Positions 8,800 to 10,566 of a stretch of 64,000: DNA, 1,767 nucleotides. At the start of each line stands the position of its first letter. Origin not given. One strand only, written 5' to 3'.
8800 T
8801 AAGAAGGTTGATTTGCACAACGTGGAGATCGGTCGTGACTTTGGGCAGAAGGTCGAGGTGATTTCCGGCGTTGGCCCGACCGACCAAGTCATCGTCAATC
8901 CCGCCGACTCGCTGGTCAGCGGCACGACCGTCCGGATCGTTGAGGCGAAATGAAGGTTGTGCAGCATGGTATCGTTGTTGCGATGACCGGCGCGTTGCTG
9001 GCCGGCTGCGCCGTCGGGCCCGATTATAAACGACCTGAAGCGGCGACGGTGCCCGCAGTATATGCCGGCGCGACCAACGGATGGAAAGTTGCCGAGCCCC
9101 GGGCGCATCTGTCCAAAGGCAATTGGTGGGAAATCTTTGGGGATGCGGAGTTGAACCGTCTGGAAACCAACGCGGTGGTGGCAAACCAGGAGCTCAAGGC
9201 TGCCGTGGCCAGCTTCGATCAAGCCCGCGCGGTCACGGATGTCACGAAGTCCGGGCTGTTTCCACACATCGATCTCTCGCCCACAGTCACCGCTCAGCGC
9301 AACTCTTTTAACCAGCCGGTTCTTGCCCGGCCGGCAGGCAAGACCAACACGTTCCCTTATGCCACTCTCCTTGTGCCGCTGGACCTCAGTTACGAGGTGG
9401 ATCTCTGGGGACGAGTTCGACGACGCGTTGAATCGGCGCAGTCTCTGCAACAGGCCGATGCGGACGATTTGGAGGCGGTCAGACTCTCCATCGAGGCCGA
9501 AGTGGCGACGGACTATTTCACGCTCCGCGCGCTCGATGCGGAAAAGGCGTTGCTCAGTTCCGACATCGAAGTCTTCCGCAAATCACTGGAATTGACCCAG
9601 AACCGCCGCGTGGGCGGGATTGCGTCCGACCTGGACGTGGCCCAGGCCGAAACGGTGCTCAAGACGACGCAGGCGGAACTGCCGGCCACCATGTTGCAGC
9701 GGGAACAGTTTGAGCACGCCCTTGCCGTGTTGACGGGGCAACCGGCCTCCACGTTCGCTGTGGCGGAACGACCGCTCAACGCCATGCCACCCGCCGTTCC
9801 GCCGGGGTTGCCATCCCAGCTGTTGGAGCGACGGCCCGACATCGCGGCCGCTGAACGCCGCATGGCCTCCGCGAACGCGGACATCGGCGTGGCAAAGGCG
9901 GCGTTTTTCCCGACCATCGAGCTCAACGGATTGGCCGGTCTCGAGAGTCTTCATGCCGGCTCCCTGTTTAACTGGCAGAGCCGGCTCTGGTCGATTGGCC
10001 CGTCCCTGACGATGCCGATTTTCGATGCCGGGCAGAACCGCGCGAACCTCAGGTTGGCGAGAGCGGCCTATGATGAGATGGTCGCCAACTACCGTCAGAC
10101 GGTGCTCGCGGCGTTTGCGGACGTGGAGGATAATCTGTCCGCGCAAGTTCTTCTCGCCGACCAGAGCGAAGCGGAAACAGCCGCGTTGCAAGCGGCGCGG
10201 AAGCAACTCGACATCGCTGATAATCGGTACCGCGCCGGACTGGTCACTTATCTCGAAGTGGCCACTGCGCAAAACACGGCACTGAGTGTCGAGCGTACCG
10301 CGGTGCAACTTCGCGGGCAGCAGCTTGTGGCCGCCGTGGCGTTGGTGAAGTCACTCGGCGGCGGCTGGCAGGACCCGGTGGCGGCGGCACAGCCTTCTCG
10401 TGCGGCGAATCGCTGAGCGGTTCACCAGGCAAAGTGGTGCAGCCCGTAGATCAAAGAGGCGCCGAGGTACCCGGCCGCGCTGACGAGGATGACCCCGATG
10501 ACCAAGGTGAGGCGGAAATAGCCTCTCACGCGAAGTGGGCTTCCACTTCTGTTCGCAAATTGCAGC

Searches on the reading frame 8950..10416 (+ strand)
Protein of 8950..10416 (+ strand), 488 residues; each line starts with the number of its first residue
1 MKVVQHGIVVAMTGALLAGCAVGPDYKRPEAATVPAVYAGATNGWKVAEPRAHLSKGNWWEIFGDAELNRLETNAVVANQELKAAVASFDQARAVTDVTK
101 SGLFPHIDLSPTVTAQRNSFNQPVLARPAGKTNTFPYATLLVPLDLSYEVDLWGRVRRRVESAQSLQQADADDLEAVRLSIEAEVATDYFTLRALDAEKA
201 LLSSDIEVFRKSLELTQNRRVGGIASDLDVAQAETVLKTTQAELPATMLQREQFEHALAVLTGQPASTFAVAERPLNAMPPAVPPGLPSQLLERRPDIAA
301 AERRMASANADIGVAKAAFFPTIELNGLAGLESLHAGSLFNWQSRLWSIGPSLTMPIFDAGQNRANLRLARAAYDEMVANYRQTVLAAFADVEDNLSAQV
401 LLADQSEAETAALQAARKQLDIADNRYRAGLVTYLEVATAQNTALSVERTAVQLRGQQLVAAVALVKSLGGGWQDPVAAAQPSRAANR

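Call 87: search_protein_families(library=pfam, proteins=[window:8950-10416:+], max_evalue=0.00001)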
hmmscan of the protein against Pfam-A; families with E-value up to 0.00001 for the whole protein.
window:8950-10416:+ (488 aa): 1 family
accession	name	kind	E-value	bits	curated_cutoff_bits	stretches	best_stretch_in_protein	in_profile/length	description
PF02321.23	OEP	-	4e-48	164.2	22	2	288-469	5-186/187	Outer membrane efflux protein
